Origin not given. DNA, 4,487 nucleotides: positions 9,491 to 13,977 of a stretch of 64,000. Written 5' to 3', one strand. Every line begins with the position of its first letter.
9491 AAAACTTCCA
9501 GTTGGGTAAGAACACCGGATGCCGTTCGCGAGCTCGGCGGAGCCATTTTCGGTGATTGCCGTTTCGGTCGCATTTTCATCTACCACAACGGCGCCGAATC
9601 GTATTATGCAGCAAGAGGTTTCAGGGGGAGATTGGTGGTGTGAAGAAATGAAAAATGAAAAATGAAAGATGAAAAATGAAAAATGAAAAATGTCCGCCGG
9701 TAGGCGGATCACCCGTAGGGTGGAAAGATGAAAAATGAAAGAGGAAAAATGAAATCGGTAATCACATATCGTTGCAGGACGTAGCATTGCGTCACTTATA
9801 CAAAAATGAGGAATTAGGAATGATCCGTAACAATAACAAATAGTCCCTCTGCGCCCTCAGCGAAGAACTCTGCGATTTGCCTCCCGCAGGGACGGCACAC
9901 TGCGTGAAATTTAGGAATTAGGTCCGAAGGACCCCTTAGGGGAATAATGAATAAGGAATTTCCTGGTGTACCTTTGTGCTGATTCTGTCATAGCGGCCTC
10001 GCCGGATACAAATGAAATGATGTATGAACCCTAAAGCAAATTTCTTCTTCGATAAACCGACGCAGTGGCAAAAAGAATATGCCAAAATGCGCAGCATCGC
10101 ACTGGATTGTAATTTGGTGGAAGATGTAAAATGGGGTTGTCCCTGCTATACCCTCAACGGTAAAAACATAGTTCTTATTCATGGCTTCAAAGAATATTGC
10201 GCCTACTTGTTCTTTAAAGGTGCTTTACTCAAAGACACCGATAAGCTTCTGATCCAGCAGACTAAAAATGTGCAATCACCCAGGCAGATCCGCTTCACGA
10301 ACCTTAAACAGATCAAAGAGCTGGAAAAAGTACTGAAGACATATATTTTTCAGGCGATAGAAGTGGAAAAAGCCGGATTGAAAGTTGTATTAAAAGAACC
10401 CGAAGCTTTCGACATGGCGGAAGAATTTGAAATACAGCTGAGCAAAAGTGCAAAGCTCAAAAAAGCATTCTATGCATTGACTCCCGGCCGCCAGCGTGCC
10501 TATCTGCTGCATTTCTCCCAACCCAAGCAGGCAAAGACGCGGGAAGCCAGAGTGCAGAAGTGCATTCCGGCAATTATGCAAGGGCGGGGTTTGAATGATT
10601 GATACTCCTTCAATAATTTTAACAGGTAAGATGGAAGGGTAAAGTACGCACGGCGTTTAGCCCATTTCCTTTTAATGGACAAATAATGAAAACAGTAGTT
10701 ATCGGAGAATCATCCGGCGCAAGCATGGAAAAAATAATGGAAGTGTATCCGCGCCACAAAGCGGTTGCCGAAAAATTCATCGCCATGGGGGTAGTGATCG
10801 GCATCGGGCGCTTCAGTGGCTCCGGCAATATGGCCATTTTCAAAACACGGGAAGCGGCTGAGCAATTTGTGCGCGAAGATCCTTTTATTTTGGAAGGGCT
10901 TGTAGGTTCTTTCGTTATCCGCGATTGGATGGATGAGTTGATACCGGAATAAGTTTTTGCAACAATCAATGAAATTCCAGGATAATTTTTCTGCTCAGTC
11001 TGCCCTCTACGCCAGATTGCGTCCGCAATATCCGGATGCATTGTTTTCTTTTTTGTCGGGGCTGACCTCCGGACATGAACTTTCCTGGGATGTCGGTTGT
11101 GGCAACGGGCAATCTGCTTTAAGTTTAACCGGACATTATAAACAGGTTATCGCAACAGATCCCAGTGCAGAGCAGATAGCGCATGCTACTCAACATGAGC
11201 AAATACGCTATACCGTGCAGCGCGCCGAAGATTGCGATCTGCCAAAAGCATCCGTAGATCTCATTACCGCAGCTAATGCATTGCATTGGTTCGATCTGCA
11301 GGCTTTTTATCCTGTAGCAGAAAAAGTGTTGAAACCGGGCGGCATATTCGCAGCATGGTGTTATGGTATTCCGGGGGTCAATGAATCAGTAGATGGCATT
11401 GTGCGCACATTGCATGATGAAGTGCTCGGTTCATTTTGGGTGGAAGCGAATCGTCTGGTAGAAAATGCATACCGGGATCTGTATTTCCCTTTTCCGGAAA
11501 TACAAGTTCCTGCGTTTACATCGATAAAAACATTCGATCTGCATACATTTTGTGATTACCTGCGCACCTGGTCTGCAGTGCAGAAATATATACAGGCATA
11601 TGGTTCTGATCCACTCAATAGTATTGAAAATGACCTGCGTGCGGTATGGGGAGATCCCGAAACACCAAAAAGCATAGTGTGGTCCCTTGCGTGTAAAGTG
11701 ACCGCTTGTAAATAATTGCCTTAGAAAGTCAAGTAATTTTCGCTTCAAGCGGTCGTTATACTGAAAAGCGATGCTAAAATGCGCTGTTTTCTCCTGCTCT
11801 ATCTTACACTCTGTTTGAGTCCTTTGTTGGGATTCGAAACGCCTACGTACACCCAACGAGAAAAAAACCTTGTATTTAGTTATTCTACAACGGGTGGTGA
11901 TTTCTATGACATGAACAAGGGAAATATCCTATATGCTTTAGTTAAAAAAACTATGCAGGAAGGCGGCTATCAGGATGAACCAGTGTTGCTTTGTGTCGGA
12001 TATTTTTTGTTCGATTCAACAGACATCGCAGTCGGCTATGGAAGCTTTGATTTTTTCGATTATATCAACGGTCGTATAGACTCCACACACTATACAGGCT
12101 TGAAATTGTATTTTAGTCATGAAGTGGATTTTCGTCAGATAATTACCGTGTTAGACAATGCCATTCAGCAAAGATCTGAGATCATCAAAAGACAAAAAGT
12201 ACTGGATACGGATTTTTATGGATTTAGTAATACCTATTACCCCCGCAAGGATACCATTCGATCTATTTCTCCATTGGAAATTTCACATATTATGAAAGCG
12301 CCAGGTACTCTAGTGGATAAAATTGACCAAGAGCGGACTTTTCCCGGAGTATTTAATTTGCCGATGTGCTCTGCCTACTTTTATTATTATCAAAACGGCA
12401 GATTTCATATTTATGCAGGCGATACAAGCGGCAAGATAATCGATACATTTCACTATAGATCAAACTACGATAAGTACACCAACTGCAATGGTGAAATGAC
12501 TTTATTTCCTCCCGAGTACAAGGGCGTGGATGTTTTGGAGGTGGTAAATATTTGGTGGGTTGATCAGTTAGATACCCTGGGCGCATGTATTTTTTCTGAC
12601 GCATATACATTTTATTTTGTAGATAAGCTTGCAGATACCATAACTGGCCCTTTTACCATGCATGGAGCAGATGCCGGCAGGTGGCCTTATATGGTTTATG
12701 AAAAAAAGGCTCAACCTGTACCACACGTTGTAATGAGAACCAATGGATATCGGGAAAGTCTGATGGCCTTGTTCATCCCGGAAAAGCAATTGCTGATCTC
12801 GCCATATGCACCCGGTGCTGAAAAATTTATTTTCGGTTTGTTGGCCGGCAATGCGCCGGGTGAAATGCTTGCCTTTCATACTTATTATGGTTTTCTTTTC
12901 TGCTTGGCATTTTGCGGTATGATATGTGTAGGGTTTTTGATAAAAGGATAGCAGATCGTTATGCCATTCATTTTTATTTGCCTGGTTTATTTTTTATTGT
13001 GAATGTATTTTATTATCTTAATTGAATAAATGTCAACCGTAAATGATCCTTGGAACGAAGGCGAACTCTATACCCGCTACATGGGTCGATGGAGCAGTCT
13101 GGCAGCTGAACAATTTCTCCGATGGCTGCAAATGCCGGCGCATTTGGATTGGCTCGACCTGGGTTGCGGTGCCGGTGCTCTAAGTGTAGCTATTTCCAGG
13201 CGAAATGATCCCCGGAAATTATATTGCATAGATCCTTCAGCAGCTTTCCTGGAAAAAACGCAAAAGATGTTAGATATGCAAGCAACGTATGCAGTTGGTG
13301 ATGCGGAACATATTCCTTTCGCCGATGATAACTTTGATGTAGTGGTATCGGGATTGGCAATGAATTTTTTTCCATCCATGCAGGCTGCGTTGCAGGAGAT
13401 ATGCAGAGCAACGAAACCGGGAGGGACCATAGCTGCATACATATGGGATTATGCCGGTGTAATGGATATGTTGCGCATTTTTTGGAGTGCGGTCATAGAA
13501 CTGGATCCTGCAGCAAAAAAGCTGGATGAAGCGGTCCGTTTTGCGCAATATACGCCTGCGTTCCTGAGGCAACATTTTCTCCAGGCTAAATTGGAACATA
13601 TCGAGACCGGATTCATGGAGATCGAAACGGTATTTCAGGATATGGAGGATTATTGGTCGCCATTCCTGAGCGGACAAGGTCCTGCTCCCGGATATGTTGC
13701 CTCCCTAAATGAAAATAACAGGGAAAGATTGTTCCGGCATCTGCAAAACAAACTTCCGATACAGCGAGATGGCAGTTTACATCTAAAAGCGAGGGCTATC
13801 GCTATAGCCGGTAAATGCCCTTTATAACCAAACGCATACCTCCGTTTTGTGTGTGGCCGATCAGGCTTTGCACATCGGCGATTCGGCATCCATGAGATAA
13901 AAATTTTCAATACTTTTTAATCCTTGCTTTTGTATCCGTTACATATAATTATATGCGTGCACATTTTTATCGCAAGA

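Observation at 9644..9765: Conserved 37-nt GC-rich double hairpin embedded in period-7 arrays; a second copy lies 50 kb away with different heptamer flanks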

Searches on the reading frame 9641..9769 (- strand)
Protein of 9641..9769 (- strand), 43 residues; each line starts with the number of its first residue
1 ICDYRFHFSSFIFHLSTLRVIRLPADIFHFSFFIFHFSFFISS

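Call 82: find_homologous_proteins(query=window:9641-9769:-, max_evalue=10)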
Query seq(43 aa): 20 candidates shared short words with the query, none scored E <= 10.

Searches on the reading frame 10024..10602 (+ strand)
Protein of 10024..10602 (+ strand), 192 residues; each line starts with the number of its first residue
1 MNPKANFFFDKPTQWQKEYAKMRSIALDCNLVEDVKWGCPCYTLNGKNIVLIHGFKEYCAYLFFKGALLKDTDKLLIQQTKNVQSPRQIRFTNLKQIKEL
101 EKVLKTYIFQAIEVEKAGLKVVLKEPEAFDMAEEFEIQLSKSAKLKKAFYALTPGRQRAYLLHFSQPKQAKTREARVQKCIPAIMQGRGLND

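Call 21: find_encoding_contigs(protein=window:10024-10602:+, flank=10000, max_places=10)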
Protein window:10024-10602:+ (192 aa): 1 contig read that carries it; 1 place shown.
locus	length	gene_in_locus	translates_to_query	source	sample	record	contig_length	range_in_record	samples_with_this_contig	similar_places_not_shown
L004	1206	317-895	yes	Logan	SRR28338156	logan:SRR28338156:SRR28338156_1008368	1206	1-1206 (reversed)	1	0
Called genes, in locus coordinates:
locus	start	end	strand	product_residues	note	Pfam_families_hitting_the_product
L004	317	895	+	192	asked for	PF08818:DUF1801, PF13376:OmdA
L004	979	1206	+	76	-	?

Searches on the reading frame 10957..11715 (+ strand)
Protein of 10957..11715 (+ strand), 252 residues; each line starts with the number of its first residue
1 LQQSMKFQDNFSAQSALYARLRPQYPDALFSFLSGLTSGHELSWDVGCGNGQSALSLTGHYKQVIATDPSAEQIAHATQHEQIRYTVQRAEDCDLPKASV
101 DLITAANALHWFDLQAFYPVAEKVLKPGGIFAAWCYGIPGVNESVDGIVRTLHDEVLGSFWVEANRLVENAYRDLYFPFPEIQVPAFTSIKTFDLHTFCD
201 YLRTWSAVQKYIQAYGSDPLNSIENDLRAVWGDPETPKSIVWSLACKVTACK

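Call 38: search_protein_families(library=pfam, proteins=[window:10957-11715:+], max_evalue=0.00001)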
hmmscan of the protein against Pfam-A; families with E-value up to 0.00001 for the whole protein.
window:10957-11715:+ (252 aa): 5 families
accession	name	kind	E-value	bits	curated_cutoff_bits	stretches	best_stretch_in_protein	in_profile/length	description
PF08241.18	Methyltransf_11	-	1.8e-18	67.4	21.2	1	45-132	2-94/95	Methyltransferase domain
PF13649.12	Methyltransf_25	-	3.3e-16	60.2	27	1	45-129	3-97/97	Methyltransferase domain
PF08242.18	Methyltransf_12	-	3.6e-12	47.3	30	1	45-131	2-98/98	Methyltransferase domain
PF13847.12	Methyltransf_31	-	3.8e-09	36.8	27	1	45-132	9-108/145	Methyltransferase domain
PF13489.12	Methyltransf_23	-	4.1e-07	30.3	27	1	44-113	27-95/164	Methyltransferase domain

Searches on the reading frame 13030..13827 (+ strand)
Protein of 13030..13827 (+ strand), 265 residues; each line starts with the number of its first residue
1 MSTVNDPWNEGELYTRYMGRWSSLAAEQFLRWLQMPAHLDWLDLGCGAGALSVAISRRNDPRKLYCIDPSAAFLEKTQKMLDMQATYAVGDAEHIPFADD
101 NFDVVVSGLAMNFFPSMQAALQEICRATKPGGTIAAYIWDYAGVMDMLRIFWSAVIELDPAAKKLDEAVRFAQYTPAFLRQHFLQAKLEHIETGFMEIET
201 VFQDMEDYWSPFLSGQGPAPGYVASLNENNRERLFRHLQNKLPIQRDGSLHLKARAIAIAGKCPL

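Call 39: search_protein_families(library=pfam, proteins=[window:13030-13827:+], max_evalue=0.00001)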
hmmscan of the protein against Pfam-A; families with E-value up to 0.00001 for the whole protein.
window:13030-13827:+ (265 aa): 7 families
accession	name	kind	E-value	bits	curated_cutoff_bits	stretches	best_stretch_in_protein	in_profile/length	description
PF08241.18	Methyltransf_11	-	4.4e-22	79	21.2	1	42-135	1-94/95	Methyltransferase domain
PF13649.12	Methyltransf_25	-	7.3e-21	75.1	27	1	42-132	2-97/97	Methyltransferase domain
PF13847.12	Methyltransf_31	-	6.2e-16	58.8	27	1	40-136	6-110/145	Methyltransferase domain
PF08242.18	Methyltransf_12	-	1e-12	49.1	30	1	42-134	1-98/98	Methyltransferase domain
PF01209.24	Ubie_methyltran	-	4.6e-11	43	20.1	1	40-135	50-150/233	ubiE/COQ5 methyltransferase family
PF13489.12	Methyltransf_23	-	1e-09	38.8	27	1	35-141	20-121/164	Methyltransferase domain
PF05175.20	MTS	-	1.8e-06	28.1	23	1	27-106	21-103/170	Methyltransferase small domain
